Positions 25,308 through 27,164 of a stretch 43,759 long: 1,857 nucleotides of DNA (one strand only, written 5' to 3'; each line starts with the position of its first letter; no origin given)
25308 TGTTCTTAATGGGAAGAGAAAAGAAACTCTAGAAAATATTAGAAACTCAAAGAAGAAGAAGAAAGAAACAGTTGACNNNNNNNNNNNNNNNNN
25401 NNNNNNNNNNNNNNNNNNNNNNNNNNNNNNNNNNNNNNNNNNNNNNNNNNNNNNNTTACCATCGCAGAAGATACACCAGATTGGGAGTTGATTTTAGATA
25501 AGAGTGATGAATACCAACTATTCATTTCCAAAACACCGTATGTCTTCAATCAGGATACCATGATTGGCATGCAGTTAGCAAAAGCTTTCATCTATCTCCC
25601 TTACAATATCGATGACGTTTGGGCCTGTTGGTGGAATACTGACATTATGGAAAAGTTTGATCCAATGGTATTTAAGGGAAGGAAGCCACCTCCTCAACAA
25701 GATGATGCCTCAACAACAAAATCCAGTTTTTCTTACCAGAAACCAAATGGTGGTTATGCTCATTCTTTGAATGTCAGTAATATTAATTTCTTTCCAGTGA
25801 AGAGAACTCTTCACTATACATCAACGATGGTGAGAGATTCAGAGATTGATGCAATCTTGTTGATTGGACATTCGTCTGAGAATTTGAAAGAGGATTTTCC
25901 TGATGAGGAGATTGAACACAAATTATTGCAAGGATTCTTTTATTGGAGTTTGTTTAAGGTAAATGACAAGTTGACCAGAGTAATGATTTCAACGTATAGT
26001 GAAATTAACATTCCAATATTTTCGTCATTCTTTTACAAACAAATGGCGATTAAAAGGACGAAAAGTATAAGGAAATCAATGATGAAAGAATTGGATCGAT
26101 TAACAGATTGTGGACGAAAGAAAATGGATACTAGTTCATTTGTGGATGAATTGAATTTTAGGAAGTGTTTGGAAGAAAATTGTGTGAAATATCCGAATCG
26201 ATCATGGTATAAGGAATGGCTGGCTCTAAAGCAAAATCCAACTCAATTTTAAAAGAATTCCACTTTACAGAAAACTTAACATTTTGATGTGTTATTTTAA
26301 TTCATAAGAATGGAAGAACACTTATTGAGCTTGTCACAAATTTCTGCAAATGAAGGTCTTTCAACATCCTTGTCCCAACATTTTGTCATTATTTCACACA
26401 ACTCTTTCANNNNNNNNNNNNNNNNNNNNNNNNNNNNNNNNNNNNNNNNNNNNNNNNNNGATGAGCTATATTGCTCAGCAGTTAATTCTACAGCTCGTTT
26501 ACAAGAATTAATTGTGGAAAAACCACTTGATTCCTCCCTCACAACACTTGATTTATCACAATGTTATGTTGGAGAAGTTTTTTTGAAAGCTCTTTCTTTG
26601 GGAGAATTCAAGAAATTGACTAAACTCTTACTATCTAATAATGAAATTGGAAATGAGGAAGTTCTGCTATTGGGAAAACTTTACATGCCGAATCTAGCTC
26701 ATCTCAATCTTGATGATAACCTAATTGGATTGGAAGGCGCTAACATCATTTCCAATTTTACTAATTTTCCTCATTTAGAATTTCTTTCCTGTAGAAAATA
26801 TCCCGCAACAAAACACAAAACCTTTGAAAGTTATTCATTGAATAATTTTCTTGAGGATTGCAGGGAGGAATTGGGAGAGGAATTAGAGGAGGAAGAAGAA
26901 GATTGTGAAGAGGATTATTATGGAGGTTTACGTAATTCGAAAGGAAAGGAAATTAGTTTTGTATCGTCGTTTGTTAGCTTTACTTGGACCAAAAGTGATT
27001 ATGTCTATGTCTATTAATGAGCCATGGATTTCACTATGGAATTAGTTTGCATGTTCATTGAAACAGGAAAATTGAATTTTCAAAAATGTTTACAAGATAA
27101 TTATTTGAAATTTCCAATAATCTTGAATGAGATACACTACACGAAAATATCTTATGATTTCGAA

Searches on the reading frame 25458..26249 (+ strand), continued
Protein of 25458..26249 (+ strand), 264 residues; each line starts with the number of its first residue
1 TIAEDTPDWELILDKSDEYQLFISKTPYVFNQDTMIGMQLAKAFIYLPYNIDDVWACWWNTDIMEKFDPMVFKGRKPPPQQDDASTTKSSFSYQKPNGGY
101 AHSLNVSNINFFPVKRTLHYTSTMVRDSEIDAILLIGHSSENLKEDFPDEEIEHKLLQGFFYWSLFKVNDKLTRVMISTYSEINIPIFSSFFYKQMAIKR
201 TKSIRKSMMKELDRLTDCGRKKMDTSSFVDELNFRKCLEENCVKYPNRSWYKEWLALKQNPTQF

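Call 50: fold_search(model_id=the predicted structure, library=pdb)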
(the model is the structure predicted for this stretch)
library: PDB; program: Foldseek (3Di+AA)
matches with E <= 10: 1643; with E <= 0.001: 146
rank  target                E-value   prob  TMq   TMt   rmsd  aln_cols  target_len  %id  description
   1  2pso_A                8.7e-10  1.00  0.53  0.68   4.3       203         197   12  Human StarD13 (DLC2) lipid transfer and protein localization domain (released 2007-05-15)
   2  2pso_B                2.3e-09  1.00  0.53  0.69   4.0       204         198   13  Human StarD13 (DLC2) lipid transfer and protein localization domain (released 2007-05-15)
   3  3qsz_B                2.7e-09  1.00  0.54  0.75   4.6       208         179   14  Crystal Structure of the STAR-related lipid transfer protein (fragment 25-204) from Xanthomonas axonopodis at the reso (released 2011-04-20)
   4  2r55_A                3.9e-09  1.00  0.57  0.71   3.9       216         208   10  Human StAR-related lipid transfer protein 5 (released 2007-09-18)
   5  3h3q_B                5.7e-09  1.00  0.58  0.64   4.6       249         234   10  Crystal structure of the CERT START domain in complex with HPA-13 (released 2010-03-02)
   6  6l1d_A                9.2e-09  1.00  0.56  0.72   4.0       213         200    9  Structure of human StAR-related lipid transfer protein 4 (released 2019-10-30)
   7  1jss_A                1.2e-08  1.00  0.57  0.73   4.0       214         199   11  Crystal structure of the Mus musculus cholesterol-regulated START protein 4 (StarD4). (released 2002-04-10)
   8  5zyi                  1.2e-08  1.00  0.57  0.64   4.8       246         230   10  Crystal structure of CERT START domain in complex with compound E16 (released 2019-02-27)
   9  6l1m                  1.6e-08  1.00  0.54  0.69   4.2       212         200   10  Structure of human StAR-related lipid transfer protein 4 mutant - LWNI107-110GG (released 2019-10-30)
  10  6ser                  2.0e-08  1.00  0.55  0.59   4.7       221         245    8  Crystal structure of human STARD10 (released 2020-08-26)
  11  6iez                  2.3e-08  1.00  0.57  0.64   4.4       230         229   11  Crystal structure of CERT START domain in complex with compound B16 (released 2019-02-27)
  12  3p0l_A                2.4e-08  1.00  0.55  0.68   4.1       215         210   10  Human steroidogenic acute regulatory protein (released 2010-11-24)
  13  3fo5_B                2.5e-08  1.00  0.51  0.57   5.1       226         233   12  Human START domain of Acyl-coenzyme A thioesterase 11 (ACOT11) (released 2009-02-24)
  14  6vvq_B                3.1e-08  1.00  0.53  0.60   4.9       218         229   10  Human START domain of Acyl-coenzyme A thioesterase 11 (ACOT11) bound to Myristic Acid (released 2020-09-02)
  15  3qsz_A                3.1e-08  1.00  0.51  0.72   4.7       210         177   15  Crystal Structure of the STAR-related lipid transfer protein (fragment 25-204) from Xanthomonas axonopodis at the reso (released 2011-04-20)
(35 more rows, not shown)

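Call 54: list_cluster_members(proteins=[P0125, P0127, P0129, P0136, P0004])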
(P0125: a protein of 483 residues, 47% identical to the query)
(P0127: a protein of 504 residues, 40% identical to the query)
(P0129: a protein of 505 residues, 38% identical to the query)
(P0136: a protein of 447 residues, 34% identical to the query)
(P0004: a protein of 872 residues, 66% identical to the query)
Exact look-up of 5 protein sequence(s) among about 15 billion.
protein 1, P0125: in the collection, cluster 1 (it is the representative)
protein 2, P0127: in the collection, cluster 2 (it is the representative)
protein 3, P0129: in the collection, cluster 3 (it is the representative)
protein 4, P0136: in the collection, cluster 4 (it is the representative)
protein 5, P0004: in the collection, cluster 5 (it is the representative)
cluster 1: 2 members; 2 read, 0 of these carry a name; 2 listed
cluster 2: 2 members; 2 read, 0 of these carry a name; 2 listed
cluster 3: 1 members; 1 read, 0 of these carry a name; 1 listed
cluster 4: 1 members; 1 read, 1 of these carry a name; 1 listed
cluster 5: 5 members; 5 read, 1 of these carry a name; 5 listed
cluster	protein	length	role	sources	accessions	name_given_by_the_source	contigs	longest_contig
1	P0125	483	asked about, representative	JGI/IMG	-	-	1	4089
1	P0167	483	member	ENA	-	-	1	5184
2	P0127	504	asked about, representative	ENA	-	-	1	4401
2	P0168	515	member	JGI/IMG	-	-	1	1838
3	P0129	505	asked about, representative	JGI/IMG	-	-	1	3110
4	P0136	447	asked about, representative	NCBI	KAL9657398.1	hypothetical protein ABK040_014386 [Willaertia magna]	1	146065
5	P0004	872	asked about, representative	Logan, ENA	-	-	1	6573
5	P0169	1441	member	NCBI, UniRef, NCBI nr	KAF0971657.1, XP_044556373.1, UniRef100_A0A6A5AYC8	hypothetical protein FDP41_009880 [Naegleria fowleri] | Protein kinase domain-containing protein n=1 Tax=Naegleria fowleri TaxID=5763 ... | uncharacterized protein FDP41_009880 [Naegleria fowleri]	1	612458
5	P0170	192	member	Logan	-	-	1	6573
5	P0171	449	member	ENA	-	-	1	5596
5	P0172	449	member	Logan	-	-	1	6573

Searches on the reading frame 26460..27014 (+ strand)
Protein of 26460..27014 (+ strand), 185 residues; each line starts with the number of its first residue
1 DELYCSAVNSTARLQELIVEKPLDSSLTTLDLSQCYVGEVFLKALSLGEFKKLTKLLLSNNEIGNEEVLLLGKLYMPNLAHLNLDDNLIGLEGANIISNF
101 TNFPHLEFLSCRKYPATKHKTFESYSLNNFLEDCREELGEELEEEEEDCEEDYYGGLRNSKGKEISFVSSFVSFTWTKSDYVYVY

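Call 7: search_protein_families(library=pfam, proteins=[window:26460-27014:+], max_evalue=0.1)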
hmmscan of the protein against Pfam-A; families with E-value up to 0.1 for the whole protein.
window:26460-27014:+ (185 aa): 6 families
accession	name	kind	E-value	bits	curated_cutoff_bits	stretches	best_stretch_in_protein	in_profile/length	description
PF13516.12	LRR_6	-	7.7e-05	22.9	23.4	0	52-66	4-18/24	Leucine Rich repeat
PF12799.13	LRR_4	-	0.00044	20.9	27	1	51-89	1-36/44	Leucine Rich repeats (2 copies)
PF00560.39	LRR_1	-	0.0012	18.9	20.6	0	26-44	1-19/23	Leucine Rich Repeat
PF09687.15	PRESAN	-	0.007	17.3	23.7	1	116-168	53-104/125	Plasmodium RESA N-terminal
PF14580.12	LRR_9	-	0.022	14.8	30.5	1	47-130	60-139/175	Leucine-rich repeat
PF23622.1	LRR_At1g61320_AtMIF1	-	0.045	13.6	26.9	0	23-70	68-111/384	At1g61320/AtMIF1, LRR domain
